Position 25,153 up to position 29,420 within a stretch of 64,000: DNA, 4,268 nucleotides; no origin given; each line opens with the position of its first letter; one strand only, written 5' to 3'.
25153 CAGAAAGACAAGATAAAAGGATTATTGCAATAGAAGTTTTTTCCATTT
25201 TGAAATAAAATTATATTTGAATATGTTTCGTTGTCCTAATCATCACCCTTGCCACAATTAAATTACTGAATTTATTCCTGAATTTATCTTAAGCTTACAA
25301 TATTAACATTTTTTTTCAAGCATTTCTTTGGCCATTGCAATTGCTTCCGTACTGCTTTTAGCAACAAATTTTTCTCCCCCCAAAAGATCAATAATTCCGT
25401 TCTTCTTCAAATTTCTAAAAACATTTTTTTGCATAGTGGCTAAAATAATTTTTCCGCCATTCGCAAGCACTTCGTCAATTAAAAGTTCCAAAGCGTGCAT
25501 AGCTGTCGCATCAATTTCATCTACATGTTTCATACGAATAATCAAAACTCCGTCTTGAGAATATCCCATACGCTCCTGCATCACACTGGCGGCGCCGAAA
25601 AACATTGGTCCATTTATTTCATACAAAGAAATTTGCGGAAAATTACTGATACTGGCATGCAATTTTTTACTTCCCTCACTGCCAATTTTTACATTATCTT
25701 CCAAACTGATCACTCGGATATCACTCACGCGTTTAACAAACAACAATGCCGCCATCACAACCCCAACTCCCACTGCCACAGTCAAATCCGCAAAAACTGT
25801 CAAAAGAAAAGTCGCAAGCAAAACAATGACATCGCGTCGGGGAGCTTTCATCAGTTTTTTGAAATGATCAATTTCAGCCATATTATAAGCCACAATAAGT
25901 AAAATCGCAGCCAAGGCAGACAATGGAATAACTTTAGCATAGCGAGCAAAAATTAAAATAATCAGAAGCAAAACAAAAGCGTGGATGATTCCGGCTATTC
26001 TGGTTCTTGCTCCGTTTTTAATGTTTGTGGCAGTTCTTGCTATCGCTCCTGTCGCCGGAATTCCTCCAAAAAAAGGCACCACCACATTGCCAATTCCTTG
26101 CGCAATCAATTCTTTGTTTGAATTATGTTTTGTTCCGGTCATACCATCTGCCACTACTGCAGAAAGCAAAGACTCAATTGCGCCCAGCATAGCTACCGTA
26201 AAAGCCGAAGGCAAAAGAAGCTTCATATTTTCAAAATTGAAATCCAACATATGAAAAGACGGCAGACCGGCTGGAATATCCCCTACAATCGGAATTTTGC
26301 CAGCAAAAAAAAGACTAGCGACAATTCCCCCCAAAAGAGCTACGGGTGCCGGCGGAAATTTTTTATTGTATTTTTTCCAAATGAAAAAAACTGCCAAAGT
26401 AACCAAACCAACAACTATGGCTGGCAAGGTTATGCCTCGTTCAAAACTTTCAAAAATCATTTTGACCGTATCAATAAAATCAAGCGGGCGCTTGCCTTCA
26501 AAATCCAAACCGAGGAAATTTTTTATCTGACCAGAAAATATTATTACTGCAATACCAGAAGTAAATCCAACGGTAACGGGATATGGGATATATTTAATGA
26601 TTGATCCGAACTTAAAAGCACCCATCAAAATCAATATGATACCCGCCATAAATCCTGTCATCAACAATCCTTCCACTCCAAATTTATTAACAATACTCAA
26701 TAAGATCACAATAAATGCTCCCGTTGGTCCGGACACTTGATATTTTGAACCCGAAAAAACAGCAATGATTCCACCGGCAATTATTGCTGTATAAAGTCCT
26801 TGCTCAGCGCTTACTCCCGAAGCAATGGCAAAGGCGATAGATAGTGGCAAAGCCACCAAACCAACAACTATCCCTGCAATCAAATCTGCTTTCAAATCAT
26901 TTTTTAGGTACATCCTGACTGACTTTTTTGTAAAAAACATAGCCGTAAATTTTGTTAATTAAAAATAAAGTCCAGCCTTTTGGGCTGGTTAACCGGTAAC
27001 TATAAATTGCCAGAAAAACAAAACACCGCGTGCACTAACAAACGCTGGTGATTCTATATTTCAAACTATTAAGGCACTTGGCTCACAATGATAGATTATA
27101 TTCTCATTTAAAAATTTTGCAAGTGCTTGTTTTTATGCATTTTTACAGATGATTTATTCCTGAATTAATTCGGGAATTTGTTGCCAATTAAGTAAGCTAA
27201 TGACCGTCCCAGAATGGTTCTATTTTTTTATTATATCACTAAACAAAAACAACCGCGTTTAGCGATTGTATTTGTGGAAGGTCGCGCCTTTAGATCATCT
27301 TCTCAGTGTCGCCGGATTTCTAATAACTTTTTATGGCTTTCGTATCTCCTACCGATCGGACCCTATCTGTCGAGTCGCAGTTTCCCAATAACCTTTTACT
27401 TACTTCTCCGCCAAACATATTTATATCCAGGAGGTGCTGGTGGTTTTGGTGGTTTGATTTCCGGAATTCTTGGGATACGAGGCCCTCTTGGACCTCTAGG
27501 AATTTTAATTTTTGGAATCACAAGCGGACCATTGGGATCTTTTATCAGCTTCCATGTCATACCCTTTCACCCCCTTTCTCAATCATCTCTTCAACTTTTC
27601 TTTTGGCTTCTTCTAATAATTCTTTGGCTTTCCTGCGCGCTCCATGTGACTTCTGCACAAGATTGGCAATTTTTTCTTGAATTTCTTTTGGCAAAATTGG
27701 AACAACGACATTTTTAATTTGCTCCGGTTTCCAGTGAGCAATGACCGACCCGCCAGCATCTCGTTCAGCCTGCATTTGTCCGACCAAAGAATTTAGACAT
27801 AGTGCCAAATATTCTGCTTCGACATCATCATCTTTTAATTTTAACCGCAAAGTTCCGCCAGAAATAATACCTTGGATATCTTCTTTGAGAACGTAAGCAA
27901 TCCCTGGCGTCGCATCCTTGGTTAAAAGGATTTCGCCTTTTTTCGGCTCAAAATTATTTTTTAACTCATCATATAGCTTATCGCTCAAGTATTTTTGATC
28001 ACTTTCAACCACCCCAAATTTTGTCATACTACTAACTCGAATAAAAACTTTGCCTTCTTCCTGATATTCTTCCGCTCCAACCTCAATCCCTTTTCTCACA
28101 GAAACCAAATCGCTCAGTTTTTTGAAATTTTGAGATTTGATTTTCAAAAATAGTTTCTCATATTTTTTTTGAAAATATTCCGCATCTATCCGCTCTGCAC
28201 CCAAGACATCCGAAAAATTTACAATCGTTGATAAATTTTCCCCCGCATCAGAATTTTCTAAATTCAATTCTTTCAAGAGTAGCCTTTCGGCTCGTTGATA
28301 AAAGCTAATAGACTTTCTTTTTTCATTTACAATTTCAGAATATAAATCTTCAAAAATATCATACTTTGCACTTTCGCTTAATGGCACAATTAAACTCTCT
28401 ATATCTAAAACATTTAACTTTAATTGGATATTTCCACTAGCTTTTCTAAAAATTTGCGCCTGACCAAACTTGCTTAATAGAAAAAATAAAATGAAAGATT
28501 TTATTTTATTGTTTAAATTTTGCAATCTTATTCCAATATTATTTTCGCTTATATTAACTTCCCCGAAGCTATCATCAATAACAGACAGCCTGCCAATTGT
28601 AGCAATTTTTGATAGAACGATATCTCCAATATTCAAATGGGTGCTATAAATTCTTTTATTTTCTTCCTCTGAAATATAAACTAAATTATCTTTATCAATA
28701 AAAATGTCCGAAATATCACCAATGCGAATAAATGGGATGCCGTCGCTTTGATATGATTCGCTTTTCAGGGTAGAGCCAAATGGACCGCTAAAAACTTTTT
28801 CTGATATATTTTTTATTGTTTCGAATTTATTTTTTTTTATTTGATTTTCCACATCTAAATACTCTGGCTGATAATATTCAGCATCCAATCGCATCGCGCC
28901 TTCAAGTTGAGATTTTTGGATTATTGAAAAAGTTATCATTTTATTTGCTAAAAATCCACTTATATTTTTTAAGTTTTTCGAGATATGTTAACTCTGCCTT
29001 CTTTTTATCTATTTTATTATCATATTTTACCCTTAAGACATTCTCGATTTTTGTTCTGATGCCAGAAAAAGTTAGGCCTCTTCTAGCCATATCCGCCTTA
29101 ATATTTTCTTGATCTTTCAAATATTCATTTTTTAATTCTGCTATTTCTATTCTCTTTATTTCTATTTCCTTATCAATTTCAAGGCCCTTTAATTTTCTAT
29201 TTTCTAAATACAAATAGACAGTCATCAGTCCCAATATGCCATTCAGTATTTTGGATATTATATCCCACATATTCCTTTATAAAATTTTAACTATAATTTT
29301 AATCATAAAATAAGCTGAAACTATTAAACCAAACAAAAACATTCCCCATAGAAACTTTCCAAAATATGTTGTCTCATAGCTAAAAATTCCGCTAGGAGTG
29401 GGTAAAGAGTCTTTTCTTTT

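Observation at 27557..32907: lexA-linked BcgI-like RM module split by a NYN nuclease and two small membrane proteins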

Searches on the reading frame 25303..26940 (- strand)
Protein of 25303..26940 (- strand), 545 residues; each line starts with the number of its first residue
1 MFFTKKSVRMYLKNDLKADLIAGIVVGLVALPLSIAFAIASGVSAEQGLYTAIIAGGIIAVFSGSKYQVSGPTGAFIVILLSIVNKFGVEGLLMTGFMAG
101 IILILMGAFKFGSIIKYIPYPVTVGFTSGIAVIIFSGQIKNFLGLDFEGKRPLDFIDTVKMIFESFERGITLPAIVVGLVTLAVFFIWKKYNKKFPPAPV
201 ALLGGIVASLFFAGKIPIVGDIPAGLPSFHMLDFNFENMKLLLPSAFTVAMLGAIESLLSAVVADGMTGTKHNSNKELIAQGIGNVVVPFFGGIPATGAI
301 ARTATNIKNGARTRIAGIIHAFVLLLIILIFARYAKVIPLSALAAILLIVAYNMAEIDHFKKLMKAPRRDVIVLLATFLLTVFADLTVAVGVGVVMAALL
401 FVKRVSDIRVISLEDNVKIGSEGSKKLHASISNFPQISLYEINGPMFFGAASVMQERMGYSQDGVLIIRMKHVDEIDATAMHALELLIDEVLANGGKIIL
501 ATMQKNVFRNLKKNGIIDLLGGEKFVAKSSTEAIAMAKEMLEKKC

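Call 26: search_protein_families(library=pfam, proteins=[window:25303-26940:-], max_evalue=0.001)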
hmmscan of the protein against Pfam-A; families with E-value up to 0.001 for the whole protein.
window:25303-26940:- (545 aa): 3 families
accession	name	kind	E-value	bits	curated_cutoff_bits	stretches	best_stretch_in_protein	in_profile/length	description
PF00916.26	Sulfate_transp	-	2.3e-90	303.6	23.2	1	16-377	1-380/380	Sulfate permease family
PF01740.26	STAS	-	4.8e-12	46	22.6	1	435-520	8-97/106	STAS domain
PF16983.11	MFS_MOT1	-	2.1e-05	25.3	30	1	252-353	7-110/111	Molybdate transporter of MFS superfamily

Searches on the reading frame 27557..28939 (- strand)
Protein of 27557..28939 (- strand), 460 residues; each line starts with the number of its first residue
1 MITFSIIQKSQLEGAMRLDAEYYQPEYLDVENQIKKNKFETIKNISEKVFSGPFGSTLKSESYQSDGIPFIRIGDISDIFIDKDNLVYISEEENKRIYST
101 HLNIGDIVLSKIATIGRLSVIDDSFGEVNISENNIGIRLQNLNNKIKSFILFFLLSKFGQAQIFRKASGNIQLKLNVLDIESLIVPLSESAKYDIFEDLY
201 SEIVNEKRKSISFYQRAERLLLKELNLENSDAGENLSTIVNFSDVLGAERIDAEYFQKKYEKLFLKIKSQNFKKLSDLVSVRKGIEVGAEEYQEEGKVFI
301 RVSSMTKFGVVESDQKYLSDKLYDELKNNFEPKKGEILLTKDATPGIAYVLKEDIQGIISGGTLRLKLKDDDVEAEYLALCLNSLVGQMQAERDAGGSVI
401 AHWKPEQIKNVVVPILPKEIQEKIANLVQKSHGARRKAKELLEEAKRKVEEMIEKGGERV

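Call 3: search_protein_families(library=pfam, proteins=[window:27557-28939:-], max_evalue=0.01)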
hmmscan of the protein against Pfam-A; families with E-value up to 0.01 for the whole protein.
window:27557-28939:- (460 aa): 1 family
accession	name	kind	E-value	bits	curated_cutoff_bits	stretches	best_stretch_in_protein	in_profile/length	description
PF01420.25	Methylase_S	-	5e-18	66.3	22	2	272-428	6-149/168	Type I restriction modification DNA specificity domain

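Call 4: search_protein_families(library=padloc, proteins=[window:27557-28939:-], max_evalue=0.01)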
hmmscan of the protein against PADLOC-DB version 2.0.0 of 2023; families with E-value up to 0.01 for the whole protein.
window:27557-28939:- (460 aa): 75 families (the best 25 are shown)
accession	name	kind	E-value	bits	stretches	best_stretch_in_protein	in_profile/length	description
PDLC03095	Specificity_I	-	8.8e-53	177.7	1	18-454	25-461/473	Type I specificity subunit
PDLC03120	Specificity_I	-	1.2e-35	121.7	1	5-454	13-451/515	Type I specificity subunit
PDLC03086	Specificity_I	-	3.7e-35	119.8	2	41-191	11-161/458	Type I specificity subunit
PDLC03155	Specificity_I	-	8.9e-33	111.9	2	16-190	15-193/520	Type I specificity subunit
PDLC03169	Specificity_I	-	1.8e-32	111.3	2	32-187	216-369/461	Type I specificity subunit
PDLC03069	Specificity_I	-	4.8e-31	106.2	2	39-220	195-374/387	Type I specificity subunit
PDLC03100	Specificity_I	-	1.7e-30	104.8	2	255-453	181-384/392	Type I specificity subunit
PDLC03168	Specificity_I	-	1.4e-28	98.6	2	44-190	9-152/459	Type I specificity subunit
PDLC03089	Specificity_I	-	5.6e-28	96.2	2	273-427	8-164/446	Type I specificity subunit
PDLC03196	Specificity_I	-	1.9e-27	93.8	2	56-188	410-541/792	Type I specificity subunit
PDLC03179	Specificity_I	-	3.5e-27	93.5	2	39-190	399-545/589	Type I specificity subunit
PDLC03072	Specificity_I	-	7.8e-26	89.1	2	288-454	258-423/448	Type I specificity subunit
PDLC03153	Specificity_I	-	3.9e-25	87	2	35-196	211-372/417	Type I specificity subunit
PDLC03108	Specificity_I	-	5.6e-25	86.5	2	273-448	247-422/452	Type I specificity subunit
PDLC04137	mad5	-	1.9e-24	84.6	1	57-454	19-391/392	mads_5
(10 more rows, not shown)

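Call 6: search_protein_families(library=ncbifam, proteins=[window:27557-28939:-], max_evalue=0.01)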
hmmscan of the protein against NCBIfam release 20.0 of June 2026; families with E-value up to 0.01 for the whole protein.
window:27557-28939:- (460 aa): 2 families
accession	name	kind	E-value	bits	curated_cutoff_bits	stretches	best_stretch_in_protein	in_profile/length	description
NF047740.1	antiphage_MADS5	equivalog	8.1e-46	156.8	400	1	7-454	6-461/461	methylation-associated defense system restriction endonuclease subunit S MAD5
NF007278.0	PRK09737.1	equivalog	3.6e-10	39.2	662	2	61-192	34-163/461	type I restriction-modification system specificity subunit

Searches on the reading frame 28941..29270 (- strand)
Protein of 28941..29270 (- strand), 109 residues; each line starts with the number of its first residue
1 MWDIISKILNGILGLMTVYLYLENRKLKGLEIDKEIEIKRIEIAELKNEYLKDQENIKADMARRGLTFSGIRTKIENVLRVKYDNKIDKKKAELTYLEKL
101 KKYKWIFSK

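Call 3: search_protein_families(library=pfam, proteins=[window:28941-29270:-], max_evalue=0.01)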
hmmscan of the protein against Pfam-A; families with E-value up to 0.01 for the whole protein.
window:28941-29270:- (109 aa): 0 families

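Call 4: search_protein_families(library=padloc, proteins=[window:28941-29270:-], max_evalue=0.01)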
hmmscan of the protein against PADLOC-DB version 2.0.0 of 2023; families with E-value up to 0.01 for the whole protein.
window:28941-29270:- (109 aa): 0 families

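Call 6: search_protein_families(library=ncbifam, proteins=[window:28941-29270:-], max_evalue=0.01)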
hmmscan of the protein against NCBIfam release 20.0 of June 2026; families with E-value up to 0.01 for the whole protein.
window:28941-29270:- (109 aa): 0 families

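Call 38: find_homologous_proteins(query=window:28941-29270:-, max_evalue=0.001)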
Query window:28941-29270:- (109 aa): 10 proteins with E <= 0.001 among 13 candidates.
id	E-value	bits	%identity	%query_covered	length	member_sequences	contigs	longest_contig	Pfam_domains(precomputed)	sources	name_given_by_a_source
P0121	1.4e-60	220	100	100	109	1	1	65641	-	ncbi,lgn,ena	-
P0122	2.0e-30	123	61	100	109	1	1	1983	-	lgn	-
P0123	8.6e-29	118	58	98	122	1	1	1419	-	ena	-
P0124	2.3e-28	117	57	100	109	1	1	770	-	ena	-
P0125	2.0e-25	107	56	98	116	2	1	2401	-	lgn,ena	-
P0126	5.1e-25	106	51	100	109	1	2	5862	-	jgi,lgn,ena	-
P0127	1.2e-24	105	54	98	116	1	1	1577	-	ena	-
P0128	2.6e-21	94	55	87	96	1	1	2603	-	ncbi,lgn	-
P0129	3.0e-21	94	54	100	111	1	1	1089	-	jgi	-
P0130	2.1e-14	72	44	100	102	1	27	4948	-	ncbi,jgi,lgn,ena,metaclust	metaclust:\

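Call 40: find_encoding_contigs(protein=P0126, flank=6000, max_places=3)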
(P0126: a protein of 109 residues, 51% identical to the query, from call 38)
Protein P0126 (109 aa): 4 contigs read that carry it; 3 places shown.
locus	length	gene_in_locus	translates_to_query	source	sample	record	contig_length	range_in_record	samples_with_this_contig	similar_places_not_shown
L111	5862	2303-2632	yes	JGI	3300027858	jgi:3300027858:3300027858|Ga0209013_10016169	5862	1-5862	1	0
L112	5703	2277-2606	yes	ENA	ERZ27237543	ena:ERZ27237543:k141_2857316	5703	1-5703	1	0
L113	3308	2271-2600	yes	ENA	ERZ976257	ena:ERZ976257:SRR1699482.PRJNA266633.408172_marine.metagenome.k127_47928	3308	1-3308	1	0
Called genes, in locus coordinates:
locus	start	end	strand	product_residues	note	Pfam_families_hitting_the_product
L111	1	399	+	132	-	?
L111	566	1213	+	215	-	PF01726:LexA_DNA_bind, PF00717:Peptidase_S24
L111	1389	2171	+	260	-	PF12686:DUF3800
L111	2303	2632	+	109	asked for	-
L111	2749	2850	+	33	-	-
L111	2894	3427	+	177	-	PF21088:MS_channel_1st, PF00924:MS_channel_2nd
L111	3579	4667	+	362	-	PF02661:Fic (faint)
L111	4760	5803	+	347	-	PF13310:Virulence_RhuM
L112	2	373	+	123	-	?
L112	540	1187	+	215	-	PF01726:LexA_DNA_bind, PF00717:Peptidase_S24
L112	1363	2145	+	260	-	PF12686:DUF3800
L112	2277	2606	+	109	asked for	-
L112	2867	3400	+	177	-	PF21088:MS_channel_1st, PF00924:MS_channel_2nd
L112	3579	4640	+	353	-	PF02661:Fic (faint)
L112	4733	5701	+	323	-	?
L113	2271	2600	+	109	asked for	-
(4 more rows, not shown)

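Call 41: find_encoding_contigs(protein=P0130, flank=6000, max_places=5)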
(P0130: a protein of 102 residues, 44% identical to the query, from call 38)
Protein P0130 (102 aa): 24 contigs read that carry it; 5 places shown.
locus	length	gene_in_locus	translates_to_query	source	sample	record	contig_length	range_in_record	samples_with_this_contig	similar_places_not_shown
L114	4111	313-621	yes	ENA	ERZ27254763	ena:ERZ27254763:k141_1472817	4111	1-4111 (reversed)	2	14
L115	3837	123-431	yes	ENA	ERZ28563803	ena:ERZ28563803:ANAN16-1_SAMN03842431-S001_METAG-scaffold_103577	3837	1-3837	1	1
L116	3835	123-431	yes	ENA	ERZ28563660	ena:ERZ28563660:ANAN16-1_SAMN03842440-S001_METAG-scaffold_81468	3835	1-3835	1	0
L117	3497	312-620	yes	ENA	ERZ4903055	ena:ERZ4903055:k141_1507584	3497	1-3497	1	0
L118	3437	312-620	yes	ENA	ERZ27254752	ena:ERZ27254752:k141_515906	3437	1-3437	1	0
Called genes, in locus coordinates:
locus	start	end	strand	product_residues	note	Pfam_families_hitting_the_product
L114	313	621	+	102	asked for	-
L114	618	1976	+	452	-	PF01420:Methylase_S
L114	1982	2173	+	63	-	-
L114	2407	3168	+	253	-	-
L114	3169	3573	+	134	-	PF01161:PBP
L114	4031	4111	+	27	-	?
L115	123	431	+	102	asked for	-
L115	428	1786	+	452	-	PF01420:Methylase_S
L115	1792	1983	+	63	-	-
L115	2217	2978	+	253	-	-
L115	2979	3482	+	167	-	-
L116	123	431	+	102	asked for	-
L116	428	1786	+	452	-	PF01420:Methylase_S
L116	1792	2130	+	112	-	-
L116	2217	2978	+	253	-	-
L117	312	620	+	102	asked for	-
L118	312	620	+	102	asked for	-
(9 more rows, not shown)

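Call 42: find_encoding_contigs(protein=P0128, flank=6000, max_places=3)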
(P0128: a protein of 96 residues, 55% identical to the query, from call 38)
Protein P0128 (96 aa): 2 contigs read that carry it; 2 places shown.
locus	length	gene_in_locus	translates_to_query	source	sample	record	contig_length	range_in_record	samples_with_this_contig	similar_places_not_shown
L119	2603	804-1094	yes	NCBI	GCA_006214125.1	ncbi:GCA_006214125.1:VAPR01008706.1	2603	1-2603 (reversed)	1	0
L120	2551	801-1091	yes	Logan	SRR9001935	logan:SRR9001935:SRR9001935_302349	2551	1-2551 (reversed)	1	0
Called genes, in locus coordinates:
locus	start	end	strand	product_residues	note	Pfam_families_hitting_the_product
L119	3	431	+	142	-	?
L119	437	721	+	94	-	-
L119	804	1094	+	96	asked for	-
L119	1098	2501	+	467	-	PF01420:Methylase_S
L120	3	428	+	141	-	?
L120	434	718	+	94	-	-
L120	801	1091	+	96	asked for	-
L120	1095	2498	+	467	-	PF01420:Methylase_S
